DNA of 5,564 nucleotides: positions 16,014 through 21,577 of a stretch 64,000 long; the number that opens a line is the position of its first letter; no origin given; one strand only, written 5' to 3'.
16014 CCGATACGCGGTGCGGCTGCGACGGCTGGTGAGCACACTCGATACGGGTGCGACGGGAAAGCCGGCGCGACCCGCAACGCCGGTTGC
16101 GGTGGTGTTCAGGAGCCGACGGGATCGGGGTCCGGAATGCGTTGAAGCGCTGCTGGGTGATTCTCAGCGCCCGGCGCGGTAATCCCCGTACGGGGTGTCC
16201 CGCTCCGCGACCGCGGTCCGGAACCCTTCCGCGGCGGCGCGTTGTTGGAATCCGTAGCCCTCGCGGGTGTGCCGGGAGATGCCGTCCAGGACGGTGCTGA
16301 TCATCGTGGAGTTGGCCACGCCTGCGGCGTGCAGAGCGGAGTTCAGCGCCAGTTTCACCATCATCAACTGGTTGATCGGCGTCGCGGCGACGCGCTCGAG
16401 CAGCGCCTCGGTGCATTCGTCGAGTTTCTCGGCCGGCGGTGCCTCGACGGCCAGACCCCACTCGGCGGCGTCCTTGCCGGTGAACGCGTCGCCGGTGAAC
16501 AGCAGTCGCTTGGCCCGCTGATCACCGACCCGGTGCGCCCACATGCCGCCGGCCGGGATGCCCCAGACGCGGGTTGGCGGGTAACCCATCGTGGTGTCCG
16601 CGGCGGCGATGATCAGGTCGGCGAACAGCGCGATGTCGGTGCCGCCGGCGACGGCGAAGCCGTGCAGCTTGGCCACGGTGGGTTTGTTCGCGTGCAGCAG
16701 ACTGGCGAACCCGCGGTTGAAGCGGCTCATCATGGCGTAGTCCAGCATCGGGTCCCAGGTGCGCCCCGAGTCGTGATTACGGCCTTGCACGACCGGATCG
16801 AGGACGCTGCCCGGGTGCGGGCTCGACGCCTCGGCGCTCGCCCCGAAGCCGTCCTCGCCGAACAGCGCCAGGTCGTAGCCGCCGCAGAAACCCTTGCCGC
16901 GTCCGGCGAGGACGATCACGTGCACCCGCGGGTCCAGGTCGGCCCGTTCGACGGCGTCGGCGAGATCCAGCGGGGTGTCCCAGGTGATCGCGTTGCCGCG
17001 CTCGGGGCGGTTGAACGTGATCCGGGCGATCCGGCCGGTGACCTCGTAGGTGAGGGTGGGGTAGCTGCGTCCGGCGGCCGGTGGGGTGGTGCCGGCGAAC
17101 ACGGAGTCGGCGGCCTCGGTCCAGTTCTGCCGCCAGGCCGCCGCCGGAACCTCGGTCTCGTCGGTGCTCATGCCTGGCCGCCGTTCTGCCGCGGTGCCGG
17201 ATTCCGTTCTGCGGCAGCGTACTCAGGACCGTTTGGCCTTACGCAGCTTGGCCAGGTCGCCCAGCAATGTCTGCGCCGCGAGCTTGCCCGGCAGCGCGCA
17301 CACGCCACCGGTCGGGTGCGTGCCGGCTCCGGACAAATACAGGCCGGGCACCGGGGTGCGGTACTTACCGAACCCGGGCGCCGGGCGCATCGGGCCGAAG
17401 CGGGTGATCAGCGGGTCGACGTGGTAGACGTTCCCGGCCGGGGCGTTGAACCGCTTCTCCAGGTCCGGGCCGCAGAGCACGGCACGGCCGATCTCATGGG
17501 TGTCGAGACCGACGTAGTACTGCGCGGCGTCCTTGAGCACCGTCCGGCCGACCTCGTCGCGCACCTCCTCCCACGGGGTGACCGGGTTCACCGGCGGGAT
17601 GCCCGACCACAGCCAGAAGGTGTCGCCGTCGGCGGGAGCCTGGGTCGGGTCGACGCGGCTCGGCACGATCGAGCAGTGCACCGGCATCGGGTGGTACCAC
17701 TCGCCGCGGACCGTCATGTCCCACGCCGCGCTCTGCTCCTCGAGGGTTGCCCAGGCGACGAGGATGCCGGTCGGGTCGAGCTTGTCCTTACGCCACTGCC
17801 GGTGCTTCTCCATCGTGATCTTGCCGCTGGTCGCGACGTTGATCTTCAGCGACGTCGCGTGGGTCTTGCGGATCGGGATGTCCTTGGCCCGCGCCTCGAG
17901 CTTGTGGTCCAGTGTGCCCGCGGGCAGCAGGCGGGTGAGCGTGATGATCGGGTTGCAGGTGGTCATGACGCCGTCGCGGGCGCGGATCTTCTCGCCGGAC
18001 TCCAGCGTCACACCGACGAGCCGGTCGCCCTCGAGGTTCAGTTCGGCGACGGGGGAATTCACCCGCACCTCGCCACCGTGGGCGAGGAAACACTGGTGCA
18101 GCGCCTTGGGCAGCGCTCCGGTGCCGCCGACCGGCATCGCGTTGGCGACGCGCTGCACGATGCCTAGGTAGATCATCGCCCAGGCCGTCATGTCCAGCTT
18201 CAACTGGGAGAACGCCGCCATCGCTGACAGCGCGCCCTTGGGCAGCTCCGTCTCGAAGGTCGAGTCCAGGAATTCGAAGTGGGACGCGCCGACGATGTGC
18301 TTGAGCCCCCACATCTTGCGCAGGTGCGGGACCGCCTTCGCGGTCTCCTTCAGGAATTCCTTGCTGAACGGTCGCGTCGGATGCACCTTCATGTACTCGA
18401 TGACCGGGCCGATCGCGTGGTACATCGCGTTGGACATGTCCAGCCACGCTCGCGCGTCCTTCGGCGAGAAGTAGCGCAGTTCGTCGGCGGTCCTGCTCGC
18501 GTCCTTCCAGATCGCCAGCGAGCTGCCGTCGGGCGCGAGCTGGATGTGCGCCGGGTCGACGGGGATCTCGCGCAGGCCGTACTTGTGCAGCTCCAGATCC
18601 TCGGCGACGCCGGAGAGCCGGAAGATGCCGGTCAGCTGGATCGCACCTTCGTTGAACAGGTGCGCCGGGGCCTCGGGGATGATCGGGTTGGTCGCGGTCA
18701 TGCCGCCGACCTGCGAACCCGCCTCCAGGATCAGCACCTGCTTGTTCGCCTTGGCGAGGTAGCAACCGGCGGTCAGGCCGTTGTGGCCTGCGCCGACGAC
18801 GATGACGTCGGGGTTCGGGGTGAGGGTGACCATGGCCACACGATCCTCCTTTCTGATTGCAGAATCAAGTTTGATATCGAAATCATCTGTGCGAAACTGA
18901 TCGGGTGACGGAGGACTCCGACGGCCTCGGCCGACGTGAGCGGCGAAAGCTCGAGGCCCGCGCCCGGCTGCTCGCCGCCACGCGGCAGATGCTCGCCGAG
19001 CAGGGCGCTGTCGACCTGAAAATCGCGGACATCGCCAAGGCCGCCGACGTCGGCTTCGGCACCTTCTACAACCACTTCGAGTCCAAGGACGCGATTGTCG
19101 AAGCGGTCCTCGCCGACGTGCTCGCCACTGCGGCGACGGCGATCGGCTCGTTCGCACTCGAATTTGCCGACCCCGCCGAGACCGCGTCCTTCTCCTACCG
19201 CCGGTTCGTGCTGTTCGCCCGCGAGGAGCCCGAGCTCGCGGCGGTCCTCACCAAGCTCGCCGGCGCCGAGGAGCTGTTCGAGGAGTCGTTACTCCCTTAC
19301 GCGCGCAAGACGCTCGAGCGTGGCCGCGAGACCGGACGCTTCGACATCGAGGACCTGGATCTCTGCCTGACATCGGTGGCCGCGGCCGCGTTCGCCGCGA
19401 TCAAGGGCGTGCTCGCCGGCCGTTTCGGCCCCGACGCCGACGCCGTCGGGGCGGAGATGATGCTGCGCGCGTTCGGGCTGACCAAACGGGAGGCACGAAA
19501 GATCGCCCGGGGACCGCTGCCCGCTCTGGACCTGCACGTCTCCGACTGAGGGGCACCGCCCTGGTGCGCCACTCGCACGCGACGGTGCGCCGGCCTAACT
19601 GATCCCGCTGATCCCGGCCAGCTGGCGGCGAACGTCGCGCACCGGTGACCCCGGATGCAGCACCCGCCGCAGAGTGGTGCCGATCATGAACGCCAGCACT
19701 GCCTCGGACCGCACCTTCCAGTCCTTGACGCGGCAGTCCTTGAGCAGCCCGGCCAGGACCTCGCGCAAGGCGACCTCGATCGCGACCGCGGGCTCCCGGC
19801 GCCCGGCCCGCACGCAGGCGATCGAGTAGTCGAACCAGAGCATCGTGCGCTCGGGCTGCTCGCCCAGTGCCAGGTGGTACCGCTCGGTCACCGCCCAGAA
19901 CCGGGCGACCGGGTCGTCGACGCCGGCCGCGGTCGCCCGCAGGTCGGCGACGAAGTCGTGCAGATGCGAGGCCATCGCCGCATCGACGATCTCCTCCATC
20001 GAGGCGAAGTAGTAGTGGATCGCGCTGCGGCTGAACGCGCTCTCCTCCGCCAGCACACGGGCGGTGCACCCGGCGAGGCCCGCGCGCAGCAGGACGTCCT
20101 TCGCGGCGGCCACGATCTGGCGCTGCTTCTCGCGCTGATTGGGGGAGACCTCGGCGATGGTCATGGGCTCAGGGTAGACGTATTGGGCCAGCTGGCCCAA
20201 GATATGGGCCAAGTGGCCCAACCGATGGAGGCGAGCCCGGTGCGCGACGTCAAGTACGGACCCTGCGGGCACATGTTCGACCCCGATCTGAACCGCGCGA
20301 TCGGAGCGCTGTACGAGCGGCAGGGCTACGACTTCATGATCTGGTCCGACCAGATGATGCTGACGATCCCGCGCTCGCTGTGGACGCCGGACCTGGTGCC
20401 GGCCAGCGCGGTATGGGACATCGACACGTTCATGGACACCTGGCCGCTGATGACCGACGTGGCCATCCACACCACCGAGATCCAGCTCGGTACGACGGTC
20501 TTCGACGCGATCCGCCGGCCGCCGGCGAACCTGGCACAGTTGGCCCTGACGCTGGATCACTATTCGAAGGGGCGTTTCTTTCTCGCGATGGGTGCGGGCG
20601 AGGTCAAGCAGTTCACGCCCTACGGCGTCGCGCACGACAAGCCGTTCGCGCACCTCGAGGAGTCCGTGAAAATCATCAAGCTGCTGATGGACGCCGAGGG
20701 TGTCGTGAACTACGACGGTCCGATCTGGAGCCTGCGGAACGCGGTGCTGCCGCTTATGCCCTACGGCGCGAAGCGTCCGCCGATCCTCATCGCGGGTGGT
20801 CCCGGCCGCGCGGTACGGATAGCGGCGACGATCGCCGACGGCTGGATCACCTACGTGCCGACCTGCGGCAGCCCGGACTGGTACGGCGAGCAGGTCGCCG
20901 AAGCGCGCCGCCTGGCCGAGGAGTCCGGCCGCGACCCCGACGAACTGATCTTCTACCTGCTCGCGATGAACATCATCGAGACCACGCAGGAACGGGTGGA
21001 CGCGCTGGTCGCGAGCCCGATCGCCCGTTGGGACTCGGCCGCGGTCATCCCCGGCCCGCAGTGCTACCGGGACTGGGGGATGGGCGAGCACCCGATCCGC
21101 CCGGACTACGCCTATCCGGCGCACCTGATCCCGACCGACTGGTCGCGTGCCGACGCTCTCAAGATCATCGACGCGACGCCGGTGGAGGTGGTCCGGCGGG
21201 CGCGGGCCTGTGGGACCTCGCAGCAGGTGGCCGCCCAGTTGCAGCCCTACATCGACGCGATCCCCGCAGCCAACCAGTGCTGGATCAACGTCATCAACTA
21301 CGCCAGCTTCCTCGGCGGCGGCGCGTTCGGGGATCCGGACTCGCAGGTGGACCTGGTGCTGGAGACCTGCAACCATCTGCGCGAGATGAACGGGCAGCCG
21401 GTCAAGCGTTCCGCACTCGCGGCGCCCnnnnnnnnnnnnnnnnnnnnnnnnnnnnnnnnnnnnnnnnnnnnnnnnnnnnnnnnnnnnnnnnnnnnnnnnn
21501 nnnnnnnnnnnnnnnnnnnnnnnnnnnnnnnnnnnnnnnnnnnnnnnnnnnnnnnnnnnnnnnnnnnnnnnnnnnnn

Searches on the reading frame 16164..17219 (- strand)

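Call 70: search_protein_families(library=pfam, proteins=[window:16164-17219:-], max_evalue=0.00001)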
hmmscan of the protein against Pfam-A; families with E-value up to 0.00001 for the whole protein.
window:16164-17219:- (351 aa): 2 families
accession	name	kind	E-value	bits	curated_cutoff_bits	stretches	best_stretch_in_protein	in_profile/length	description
PF00378.25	ECH_1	-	2.1e-35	122.7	27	2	165-313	75-226/251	Enoyl-CoA hydratase/isomerase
PF16113.10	ECH_2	-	7.4e-18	65.6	27.2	2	174-280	83-191/335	Enoyl-CoA hydratase/isomerase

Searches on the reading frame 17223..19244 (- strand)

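Call 70: search_protein_families(library=pfam, proteins=[window:17223-19244:-], max_evalue=0.00001)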
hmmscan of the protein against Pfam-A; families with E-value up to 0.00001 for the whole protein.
window:17223-19244:- (673 aa): 6 families
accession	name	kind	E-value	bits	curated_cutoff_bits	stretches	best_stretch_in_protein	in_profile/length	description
PF01593.30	Amino_oxidase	-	4.6e-15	56.3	19.8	1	156-478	3-296/443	Flavin containing amine oxidoreductase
PF01266.30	DAO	-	1.6e-09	38.2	27.9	0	146-184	1-40/353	FAD dependent oxidoreductase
PF13450.12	NAD_binding_8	-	1.7e-09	38.3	21.9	1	149-204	1-52/68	NAD(P)-binding Rossmann-like domain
PF00890.30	FAD_binding_2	-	2.1e-07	31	20.4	0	146-184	1-39/414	FAD binding domain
PF01946.23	Thi4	-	2.2e-06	27.6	26.2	1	144-182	17-56/235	Thi4 family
PF12831.13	FAD_oxidored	-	2.4e-06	27.5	27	0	146-188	1-43/416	FAD dependent oxidoreductase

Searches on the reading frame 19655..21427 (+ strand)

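Call 41: search_protein_families(library=pfam, proteins=[window:19655-21427:+], max_evalue=0.001)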
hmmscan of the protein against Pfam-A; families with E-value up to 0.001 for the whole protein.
window:19655-21427:+ (591 aa): 1 family
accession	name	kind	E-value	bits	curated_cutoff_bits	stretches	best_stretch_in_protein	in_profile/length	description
PF00296.26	Bac_luciferase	-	1.4e-41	143.4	27.9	1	214-535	26-310/314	Luciferase-like monooxygenase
